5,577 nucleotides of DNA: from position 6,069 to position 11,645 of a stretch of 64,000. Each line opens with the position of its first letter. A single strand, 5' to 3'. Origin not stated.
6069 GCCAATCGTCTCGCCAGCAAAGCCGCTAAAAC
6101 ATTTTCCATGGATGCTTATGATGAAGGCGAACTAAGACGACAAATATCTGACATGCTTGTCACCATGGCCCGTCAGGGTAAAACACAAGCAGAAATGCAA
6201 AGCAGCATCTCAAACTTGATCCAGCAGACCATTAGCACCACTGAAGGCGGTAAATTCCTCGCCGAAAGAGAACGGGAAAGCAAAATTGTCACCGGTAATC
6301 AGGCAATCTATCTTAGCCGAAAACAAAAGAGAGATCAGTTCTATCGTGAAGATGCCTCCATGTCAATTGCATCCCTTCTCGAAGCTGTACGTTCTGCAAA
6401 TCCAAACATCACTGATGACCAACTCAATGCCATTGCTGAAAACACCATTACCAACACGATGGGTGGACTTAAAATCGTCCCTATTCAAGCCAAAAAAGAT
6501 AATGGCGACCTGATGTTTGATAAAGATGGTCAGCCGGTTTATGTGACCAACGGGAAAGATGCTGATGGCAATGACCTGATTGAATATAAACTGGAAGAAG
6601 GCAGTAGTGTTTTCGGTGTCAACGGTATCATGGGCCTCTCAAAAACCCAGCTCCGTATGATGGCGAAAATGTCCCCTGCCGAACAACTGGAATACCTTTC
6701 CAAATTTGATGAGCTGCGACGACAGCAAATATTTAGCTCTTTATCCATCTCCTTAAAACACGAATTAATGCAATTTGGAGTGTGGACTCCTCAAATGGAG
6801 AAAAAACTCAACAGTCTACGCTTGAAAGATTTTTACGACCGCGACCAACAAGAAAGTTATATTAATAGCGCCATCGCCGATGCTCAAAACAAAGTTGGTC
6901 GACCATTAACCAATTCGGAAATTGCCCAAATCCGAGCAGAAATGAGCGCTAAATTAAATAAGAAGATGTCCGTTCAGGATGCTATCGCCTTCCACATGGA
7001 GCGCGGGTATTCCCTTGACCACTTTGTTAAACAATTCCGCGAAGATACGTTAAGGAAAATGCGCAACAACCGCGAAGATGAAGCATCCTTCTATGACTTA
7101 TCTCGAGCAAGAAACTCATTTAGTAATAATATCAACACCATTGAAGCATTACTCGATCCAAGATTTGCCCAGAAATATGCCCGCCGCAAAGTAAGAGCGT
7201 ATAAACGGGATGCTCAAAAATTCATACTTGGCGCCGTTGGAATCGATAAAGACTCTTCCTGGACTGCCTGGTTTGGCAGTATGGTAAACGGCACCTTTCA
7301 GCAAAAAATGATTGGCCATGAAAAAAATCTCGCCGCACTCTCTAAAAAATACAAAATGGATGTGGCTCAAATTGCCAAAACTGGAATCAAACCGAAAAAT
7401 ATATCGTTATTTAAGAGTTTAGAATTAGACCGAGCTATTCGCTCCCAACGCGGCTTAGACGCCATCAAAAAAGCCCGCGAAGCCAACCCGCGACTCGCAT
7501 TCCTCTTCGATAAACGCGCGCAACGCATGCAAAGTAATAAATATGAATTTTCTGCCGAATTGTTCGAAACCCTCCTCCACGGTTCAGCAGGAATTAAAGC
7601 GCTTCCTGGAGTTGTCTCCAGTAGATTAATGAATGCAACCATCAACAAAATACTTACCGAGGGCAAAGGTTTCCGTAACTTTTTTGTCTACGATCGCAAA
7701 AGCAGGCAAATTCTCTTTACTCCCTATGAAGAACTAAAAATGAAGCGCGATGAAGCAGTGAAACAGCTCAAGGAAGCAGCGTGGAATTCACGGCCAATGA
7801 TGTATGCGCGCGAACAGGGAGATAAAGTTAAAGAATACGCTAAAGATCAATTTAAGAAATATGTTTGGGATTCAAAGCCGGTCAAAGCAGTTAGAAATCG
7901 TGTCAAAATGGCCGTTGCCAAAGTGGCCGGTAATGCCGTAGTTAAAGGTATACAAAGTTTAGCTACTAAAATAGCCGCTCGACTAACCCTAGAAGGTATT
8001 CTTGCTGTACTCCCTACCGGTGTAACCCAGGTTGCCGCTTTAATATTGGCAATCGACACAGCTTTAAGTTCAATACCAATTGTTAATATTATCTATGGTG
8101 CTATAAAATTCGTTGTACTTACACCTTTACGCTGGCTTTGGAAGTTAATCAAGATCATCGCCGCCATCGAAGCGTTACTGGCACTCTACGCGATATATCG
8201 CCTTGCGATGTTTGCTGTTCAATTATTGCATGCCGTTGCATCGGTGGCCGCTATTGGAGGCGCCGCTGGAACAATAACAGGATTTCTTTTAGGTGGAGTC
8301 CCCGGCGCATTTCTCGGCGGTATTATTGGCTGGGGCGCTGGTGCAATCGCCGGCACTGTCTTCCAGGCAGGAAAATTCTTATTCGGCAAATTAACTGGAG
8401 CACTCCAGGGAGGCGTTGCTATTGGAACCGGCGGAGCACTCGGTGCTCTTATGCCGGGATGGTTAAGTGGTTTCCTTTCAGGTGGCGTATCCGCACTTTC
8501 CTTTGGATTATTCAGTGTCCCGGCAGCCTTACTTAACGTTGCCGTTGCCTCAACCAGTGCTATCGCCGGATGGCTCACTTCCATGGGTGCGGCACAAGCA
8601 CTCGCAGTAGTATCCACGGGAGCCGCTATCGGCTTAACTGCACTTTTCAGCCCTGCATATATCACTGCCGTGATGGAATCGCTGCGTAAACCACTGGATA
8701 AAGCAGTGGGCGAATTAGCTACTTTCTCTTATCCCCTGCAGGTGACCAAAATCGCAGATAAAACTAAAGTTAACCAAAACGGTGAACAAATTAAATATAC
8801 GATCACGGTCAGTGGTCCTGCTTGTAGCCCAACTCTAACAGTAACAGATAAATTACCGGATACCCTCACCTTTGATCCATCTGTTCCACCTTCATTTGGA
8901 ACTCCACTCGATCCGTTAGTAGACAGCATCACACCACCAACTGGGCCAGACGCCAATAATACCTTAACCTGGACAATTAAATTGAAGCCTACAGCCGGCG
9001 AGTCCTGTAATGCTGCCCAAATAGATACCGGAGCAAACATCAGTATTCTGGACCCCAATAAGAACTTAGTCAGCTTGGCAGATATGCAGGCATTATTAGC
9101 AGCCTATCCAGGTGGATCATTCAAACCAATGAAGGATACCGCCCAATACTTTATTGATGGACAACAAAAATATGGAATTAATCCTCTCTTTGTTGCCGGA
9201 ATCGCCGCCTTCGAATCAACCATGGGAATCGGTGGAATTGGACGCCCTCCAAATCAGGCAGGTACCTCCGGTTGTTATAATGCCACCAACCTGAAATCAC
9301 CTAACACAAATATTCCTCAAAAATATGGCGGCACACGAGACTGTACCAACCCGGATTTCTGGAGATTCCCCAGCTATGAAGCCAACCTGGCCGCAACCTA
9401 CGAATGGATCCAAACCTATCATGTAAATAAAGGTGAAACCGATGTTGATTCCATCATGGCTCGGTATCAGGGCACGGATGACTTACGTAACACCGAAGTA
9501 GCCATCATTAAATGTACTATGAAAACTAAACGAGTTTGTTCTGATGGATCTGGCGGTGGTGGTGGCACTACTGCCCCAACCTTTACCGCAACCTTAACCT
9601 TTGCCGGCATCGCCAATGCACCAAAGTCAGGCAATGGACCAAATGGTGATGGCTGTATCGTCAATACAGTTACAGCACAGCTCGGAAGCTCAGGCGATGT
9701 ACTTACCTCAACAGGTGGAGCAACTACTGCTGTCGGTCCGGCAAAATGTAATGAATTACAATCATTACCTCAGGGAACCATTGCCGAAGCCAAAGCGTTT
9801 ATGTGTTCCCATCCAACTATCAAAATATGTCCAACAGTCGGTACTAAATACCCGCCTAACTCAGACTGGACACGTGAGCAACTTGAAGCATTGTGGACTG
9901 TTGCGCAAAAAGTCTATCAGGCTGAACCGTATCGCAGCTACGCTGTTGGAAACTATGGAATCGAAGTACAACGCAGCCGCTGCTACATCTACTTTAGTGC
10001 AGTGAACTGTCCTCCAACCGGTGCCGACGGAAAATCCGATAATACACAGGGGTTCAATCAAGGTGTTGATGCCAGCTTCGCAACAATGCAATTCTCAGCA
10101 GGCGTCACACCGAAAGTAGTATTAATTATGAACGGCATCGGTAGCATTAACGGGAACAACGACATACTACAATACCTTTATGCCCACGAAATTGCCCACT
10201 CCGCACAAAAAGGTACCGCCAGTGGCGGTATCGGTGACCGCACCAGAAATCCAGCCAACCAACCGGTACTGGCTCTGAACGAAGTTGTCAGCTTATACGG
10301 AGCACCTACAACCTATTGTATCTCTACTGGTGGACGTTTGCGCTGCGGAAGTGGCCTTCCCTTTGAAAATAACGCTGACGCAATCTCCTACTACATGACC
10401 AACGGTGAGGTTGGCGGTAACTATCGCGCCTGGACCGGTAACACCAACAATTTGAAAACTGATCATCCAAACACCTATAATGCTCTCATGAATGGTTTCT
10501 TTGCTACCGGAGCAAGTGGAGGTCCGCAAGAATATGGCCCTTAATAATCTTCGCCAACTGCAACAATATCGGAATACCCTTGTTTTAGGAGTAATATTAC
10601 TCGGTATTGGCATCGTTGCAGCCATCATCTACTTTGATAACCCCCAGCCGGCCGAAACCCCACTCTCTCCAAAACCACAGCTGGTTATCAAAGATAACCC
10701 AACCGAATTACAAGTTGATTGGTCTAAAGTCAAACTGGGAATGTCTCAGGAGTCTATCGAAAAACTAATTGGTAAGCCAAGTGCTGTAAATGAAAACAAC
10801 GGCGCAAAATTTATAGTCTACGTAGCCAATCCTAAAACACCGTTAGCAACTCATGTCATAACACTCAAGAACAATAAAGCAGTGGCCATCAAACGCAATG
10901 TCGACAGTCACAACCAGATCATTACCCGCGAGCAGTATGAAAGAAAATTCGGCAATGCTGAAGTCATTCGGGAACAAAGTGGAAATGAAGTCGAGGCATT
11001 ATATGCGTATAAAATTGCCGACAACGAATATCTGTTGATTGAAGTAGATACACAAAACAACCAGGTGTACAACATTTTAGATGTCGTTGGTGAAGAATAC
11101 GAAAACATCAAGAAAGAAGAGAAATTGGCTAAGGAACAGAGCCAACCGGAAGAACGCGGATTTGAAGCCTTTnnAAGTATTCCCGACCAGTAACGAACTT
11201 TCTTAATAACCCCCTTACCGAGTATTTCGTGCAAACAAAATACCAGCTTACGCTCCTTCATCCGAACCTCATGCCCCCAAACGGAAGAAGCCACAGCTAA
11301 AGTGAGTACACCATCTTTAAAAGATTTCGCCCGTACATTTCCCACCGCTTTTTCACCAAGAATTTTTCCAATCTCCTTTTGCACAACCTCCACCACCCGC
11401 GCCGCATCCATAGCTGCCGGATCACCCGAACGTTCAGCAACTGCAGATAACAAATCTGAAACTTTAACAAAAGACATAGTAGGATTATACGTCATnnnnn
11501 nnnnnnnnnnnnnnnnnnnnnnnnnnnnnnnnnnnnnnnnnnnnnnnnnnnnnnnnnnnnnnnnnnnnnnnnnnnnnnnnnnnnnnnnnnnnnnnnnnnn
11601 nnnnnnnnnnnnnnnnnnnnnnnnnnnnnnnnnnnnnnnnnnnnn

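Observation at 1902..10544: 8.6-kb giant gene beside oriC encodes a membrane-anchored protein carrying a peptidoglycan glucosaminidase and a possible HExxH metallopeptidase domain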

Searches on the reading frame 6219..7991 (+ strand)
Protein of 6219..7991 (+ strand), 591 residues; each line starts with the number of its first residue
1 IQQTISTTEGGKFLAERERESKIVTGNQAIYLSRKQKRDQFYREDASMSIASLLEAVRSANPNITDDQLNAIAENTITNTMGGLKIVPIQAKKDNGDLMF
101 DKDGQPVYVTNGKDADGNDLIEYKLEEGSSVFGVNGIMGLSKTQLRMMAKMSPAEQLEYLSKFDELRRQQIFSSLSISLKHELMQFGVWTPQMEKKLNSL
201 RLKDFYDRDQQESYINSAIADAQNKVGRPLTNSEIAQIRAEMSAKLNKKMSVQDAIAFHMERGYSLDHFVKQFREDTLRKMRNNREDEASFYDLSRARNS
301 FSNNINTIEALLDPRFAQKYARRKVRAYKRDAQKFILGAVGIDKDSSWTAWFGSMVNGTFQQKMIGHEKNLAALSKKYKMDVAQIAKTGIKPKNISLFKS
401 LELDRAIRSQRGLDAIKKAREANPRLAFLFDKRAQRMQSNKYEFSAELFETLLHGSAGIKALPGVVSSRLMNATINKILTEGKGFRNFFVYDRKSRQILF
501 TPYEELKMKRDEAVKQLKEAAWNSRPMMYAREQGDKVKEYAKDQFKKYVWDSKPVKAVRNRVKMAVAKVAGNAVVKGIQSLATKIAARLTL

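Call 102: search_solved_structures(query=A5, max_evalue=1)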
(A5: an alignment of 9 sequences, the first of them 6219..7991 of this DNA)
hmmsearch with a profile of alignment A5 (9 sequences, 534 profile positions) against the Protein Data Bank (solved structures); distinct sequences matched with E-value up to 1: 2.
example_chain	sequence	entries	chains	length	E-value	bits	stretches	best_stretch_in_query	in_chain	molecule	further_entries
2co9_A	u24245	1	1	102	0.28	13.2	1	108-163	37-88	thymus high mobility group box protein TOX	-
2xrh_A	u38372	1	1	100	0.43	12.6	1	112-187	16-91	PROTEIN HP0721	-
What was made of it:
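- Tried and rejected: The juxtamembrane profile found nothing in PDB (call 102).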

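Call 103: find_homologous_proteins(query=A5, max_evalue=0.001)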
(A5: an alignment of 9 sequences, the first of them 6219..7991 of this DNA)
Query A5 (9 sequences): 8000 candidates shared short words with the query, none scored E <= 0.001.

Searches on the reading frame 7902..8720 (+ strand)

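Call 22: search_protein_families(library=pfam, proteins=[window:7902-8720:+], max_evalue=10)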
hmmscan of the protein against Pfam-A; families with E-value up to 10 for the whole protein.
window:7902-8720:+ (273 aa): 1 family
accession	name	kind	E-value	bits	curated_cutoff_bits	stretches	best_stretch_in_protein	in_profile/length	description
PF04367.18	DUF502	-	0.031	14.6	23.8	1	45-72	20-47/107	Protein of unknown function (DUF502)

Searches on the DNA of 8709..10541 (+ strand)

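Call 79: search_rna_families(sources=[L002, L005, L007, L006], threshold=gathering)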
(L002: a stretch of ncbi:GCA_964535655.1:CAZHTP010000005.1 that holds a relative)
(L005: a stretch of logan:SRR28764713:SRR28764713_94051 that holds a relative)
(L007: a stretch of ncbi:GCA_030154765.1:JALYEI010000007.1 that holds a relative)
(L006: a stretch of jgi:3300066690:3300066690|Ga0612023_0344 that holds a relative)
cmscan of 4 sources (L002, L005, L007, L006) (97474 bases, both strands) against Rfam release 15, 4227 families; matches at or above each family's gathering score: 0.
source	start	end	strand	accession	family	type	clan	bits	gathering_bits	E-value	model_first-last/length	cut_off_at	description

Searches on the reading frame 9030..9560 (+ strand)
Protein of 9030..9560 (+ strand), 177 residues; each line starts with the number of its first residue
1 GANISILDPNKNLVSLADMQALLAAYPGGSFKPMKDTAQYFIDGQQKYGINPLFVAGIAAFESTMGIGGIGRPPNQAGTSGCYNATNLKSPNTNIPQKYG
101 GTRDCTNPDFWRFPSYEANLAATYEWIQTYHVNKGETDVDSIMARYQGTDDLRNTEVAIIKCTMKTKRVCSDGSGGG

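Call 22: search_protein_families(library=pfam, proteins=[window:9030-9560:+], max_evalue=10)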
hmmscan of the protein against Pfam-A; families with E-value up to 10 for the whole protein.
window:9030-9560:+ (177 aa): 1 family
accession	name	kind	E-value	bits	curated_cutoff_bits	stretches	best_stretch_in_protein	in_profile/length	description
PF01832.25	Glucosaminidase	-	0.00022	22.3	30.2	1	39-148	2-87/123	Mannosyl-glycoprotein endo-beta-N-acetylglucosaminidase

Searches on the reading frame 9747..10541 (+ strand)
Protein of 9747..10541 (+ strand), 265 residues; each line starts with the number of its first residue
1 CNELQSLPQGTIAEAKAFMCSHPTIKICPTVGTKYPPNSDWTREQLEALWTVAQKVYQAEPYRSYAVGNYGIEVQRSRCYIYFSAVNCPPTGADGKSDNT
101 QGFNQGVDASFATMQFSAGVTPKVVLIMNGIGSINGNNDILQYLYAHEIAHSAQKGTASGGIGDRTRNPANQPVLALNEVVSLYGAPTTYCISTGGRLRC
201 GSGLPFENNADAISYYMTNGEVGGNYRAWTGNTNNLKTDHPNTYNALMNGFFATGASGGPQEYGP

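Call 32: find_homologous_proteins(query=A1, max_evalue=0.001)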
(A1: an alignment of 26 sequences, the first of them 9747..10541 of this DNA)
Query A1 (26 sequences) (265 aa, profile of the alignment): 1 proteins with E <= 0.001 among 2662 candidates.
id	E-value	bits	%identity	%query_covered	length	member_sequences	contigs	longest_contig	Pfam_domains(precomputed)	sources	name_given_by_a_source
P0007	1.3e-27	115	56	51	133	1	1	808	-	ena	-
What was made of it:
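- Tried and rejected: The same tool returned one fragment with the zincin profile (call 32) and nothing with the juxtamembrane profile (call 103).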

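Call 38: predict_structure(alignment_id=A1)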
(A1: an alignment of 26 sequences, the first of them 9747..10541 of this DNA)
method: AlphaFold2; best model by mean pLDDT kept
length: 265 residues; sequences in the alignment: 26
mean_pLDDT: 92.7   pTM: 0.92
mean pLDDT of the five models: 92.7, 91.6, 91.5, 91.4, 90.8
residues with pLDDT >= 90: 211; 70-90: 49; 50-70: 5; < 50: 0
segments of 3 or more residues with pLDDT < 50: none
pLDDT, mean of each block of 10 residues (from residue 1): 87 98 97 97 98 97 97 97 91 79 95 91 96 92 98 97 95 94 92 90 94 94 76 88 97 89 82
secondary structure, 60 per line:
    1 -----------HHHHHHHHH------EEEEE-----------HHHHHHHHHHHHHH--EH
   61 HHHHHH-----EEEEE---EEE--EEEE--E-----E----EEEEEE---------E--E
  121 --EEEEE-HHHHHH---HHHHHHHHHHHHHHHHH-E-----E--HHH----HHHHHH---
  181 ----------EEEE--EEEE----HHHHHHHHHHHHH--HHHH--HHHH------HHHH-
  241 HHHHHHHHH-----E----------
elements in order: H12-20 E27-31 H43-56 H60-66 E72-76 E80-82 E85-88 E102-107 E123-127 H129-134 H138-154 H172-177 E191-194 E197-200 H205-217 H220-223 H226-229 H236-239 H241-249
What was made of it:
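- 9747..10541 (+): C-terminal zincin (gluzincin-type) domain, aa 2616-2880. HEIAH is at nt 10185-10199. The invariant E2822 is at nt 10365-10367 and the invariant E2836 at nt 10407-10409. AF2 pLDDT 92.7 (call 38).
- On Zincin metallopeptidases (gluzincin type; nearest is M34): These residues lie on helices 138-154 and 205-217 of the model (call 38).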

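Call 50: find_related_loci(query=A3, collection=genome_contigs, flank=10000)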
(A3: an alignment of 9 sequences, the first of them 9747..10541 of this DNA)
Query A3 (265 aa) in genome_contigs; peptide patterns used: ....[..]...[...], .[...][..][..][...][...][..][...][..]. (x = any residue, [..] = any of these).
66 stretches matched a pattern; 3 encode a relative of the query (tblastn E <= 1e-3); 3 distinct loci.
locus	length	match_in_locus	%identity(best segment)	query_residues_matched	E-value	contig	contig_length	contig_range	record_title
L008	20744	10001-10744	68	1-252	6e-118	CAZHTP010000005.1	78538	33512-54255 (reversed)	MAG TPA_asm: uncultured Gammaproteobacteria bacterium isolate SRP192515_co2_50 genome assembly, contig: NODE_178_length_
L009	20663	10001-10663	33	5-252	2e-31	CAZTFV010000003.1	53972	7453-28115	MAG TPA_asm: uncultured Gammaproteobacteria bacterium isolate SRP269290_co1_791 genome assembly, contig: NODE_603_length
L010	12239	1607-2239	30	5-252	3e-28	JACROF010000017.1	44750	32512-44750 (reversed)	MAG: Candidatus Levyibacteriota bacterium isolate NC_groundwater_1954_Pr3_S-0.2um_39_3 scaffold_769199, whole genome sho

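Call 104: find_related_loci(query=A3, collection=viral_contigs, flank=5000)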
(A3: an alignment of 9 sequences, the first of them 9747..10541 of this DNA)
Query A3 (265 aa) in viral_contigs; peptide patterns used: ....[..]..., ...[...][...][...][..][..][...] (x = any residue, [..] = any of these).
13 stretches matched a pattern, but none encodes a relative of the query by tblastn (E <= 1e-3).
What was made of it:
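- On Phage tape-measure / tail lysin: There are 0 relatives in IMG/VR (call 104).
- No relative was found in 2.9 million viral contigs (call 104).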

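Call 105: find_related_loci(query=A3, collection=metagenome_contigs, flank=10000)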
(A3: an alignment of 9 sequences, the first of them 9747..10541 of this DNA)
Query A3 (265 aa) in metagenome_contigs; peptide patterns used: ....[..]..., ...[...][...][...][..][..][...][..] (x = any residue, [..] = any of these).
240 stretches matched a pattern; 5 encode a relative of the query (tblastn E <= 1e-3); 5 distinct loci.
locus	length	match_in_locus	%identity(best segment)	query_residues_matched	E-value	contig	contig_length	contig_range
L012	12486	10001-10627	34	8-252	9e-34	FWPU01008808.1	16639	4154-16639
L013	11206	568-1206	31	7-252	5e-28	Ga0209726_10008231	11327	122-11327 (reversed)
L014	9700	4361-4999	31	7-252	5e-28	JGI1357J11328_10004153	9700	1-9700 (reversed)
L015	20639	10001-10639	31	5-252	2e-24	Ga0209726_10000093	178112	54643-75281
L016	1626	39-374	37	120-252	2e-13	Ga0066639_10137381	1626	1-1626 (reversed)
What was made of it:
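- Tried and rejected: The narrower A3 worked but gave few loci (calls 50, 105).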

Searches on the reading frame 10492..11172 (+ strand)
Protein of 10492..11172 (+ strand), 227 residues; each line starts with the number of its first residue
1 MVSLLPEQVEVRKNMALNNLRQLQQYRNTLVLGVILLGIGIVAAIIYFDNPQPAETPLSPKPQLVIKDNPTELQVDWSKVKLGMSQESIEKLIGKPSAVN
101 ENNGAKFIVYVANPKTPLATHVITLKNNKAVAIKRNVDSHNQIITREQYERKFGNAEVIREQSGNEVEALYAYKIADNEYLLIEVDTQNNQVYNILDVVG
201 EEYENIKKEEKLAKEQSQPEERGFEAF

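Call 7: search_protein_families(library=pfam, proteins=[window:10492-11172:+], max_evalue=0.001)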
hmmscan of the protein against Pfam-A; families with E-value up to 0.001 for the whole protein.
window:10492-11172:+ (227 aa): 1 family
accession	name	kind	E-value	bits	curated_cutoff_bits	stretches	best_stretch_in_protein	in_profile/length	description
PF04355.18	BamE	-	0.00019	21.6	23.2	1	77-116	9-47/71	Outer membrane protein assembly factor BamE domain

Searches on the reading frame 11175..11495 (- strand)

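Call 7: search_protein_families(library=pfam, proteins=[window:11175-11495:-], max_evalue=0.001)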
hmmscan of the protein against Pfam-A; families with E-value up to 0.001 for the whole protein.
window:11175-11495:- (107 aa): 1 family
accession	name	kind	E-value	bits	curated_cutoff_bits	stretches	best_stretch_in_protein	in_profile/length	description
PF05258.17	DciA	-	9.2e-12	45.5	24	1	12-101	2-88/89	Dna[CI] antecedent, DciA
